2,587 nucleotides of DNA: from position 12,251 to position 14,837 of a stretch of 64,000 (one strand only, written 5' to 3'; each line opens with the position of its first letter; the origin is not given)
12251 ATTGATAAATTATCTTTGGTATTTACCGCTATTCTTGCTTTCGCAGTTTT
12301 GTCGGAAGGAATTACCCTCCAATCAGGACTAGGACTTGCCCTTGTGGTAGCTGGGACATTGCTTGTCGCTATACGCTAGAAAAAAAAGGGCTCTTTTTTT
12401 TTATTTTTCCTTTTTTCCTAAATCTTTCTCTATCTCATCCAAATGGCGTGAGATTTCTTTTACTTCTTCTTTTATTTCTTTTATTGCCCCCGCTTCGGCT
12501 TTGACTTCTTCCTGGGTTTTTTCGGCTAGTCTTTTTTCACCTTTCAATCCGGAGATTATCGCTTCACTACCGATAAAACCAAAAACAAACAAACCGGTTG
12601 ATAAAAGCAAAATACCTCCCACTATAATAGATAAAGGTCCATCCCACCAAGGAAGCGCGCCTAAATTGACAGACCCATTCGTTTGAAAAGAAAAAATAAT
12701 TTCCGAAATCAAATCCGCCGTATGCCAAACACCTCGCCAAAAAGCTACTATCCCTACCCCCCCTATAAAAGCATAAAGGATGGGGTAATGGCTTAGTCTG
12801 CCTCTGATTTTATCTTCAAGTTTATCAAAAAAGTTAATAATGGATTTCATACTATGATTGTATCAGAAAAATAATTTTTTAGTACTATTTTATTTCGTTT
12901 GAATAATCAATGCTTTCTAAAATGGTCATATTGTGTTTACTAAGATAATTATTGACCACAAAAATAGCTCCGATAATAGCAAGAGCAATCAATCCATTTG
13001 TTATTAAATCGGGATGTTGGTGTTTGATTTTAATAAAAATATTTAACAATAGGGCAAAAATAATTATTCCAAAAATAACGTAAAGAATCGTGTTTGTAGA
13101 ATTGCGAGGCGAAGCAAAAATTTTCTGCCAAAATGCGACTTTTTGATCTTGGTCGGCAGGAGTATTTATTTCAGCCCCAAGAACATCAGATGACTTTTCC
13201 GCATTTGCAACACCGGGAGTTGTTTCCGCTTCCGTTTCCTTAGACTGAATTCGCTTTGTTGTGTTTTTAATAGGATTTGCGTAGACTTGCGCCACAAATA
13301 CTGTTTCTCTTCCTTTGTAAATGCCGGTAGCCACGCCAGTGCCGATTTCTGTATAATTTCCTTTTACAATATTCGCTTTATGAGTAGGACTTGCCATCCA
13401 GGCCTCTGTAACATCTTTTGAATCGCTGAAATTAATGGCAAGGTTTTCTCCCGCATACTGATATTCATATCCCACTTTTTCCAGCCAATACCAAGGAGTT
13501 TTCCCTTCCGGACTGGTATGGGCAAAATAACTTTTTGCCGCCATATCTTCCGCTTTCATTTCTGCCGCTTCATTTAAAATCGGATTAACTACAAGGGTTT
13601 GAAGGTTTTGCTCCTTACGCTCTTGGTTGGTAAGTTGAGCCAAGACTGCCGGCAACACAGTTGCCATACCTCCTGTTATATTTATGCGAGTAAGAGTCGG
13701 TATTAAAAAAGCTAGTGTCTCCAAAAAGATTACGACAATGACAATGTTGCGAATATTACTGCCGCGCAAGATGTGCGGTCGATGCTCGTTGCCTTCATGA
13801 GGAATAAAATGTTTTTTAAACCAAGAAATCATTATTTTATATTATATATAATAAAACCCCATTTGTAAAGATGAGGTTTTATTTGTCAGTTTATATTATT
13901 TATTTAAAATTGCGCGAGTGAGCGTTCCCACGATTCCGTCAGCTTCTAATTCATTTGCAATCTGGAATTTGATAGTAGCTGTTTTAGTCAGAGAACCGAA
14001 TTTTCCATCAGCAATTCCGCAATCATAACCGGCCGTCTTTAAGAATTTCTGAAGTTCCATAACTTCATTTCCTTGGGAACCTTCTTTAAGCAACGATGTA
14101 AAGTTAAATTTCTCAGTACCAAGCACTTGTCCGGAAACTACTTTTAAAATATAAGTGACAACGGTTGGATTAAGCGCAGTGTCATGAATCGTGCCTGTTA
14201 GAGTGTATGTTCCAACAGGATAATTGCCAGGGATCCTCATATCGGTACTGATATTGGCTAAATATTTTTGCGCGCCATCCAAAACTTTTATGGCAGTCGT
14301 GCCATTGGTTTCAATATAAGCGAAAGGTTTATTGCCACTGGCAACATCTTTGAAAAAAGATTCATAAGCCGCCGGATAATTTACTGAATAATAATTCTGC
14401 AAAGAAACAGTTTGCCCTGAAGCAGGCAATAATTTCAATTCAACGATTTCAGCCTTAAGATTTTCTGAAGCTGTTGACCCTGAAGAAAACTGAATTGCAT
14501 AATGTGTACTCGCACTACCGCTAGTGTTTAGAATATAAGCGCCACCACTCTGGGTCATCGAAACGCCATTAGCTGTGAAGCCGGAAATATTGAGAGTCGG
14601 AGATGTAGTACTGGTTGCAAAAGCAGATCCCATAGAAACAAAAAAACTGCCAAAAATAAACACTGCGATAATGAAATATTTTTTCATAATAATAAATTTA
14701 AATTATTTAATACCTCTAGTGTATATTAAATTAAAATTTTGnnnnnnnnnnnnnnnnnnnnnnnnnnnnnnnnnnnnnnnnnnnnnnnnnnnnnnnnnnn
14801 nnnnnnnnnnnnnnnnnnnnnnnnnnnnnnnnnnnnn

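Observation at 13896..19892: SipW-type signal peptidase with three cognate TasA/camelysin-class substrates in a cell-surface operon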

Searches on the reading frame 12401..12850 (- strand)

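Call 56: search_protein_families(library=ncbifam, proteins=[window:12401-12850:-], max_evalue=0.001)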
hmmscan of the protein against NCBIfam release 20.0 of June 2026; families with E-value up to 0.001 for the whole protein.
window:12401-12850:- (149 aa): 0 families

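Call 57: search_protein_families(library=pfam, proteins=[window:12401-12850:-], max_evalue=0.01)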
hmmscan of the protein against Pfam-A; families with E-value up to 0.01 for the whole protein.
window:12401-12850:- (149 aa): 1 family
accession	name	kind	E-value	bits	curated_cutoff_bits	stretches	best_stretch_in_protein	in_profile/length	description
PF15993.10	Fuseless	-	0.007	16.2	25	1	25-50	82-107/298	Fuseless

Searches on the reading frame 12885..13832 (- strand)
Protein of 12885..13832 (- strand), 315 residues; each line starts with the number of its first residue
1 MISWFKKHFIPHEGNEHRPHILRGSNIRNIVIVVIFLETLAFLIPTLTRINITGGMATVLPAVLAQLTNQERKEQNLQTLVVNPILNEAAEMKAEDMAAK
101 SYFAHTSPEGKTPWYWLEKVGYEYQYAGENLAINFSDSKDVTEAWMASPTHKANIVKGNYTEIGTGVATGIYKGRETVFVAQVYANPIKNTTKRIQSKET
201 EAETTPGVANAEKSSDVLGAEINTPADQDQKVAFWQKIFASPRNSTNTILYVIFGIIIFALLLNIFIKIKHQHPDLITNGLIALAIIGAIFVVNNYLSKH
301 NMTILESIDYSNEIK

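Call 3: search_protein_families(library=ncbifam, proteins=[window:12885-13832:-], max_evalue=0.1)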
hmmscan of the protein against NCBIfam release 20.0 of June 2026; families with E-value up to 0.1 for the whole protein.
window:12885-13832:- (315 aa): 4 families
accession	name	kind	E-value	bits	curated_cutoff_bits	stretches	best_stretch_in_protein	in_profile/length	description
TIGR02909.1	spore_YkwD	subfamily_domain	4.1e-32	110.8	171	1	64-172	8-116/127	uncharacterized protein, YkwD family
NF052539.1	DivAsocLipDalA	equivalog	8.8e-14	51.7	200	1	61-166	48-153/169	divisome-associated lipoprotein DalA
TIGR01218.1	Gpos_tandem_5TM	subfamily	0.00081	19.2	35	1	232-312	51-131/208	tandem five-TM protein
NF042949.2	3PPDioc_HcaD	equivalog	0.022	13.5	450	1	88-133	292-336/386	3-phenylpropionate/cinnamic acid dioxygenase ferredoxin--NAD(+) reductase subunit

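Call 4: search_protein_families(library=pfam, proteins=[window:12885-13832:-], max_evalue=0.1)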
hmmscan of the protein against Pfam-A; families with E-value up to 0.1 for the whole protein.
window:12885-13832:- (315 aa): 2 families
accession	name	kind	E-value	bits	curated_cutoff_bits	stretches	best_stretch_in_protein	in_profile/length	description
PF00188.32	CAP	-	1.3e-17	65.2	21.1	1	67-181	3-114/117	Cysteine-rich secretory protein family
PF13425.11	O-antigen_lig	-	0.078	12.2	31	1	245-306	31-92/462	O-antigen ligase like membrane protein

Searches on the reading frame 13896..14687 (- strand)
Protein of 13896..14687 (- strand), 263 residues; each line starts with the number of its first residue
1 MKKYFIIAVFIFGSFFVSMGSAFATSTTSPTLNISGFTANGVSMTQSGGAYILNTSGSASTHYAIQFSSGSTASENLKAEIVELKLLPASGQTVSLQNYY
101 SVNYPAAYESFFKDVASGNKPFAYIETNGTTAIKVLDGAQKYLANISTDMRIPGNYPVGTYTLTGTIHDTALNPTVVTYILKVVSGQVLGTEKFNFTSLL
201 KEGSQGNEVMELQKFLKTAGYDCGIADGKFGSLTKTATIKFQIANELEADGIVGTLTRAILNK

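Call 3: search_protein_families(library=ncbifam, proteins=[window:13896-14687:-], max_evalue=0.1)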
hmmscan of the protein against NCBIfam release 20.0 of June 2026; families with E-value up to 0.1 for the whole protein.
window:13896-14687:- (263 aa): 6 families
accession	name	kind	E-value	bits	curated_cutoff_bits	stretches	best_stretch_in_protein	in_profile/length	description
TIGR02869.1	spore_SleB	equivalog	6.4e-12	45.8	236.5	1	199-261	6-68/201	spore cortex-lytic enzyme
NF052336.1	PdgHdaseHSB100310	equivalog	3.4e-08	33.2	500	1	200-257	185-242/316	peptidoglycan hydrolase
NF052335.1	PdgHdaseHSB129560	equivalog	5.9e-08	32.4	500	1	200-257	200-257/330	peptidoglycan hydrolase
NF052377.1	lmo1851_S41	exception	9.9e-08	31.1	725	1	197-257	381-441/468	lmo1851 family serine protease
TIGR03979.1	His_Ser_Rich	equivalog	1.9e-05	24.7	121.65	1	201-256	126-181/190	His-Xaa-Ser repeat protein HxsA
NF004786.0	PRK06132.1-3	equivalog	5e-05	22.3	329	1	203-260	217-274/418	hypothetical protein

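Call 4: search_protein_families(library=pfam, proteins=[window:13896-14687:-], max_evalue=0.1)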
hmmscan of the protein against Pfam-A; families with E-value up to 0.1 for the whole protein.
window:13896-14687:- (263 aa): 3 families
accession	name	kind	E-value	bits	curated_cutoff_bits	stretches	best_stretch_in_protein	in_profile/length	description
PF01471.23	PG_binding_1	-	8.6e-14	51.9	23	1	205-261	1-57/57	Putative peptidoglycan binding domain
PF10988.14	DUF2807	-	0.056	13.6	24.2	0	26-85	93-150/181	Putative auto-transporter adhesin, head GIN domain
PF09374.15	PG_binding_3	-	0.077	13.6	24.6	0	210-238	4-31/76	Predicted Peptidoglycan domain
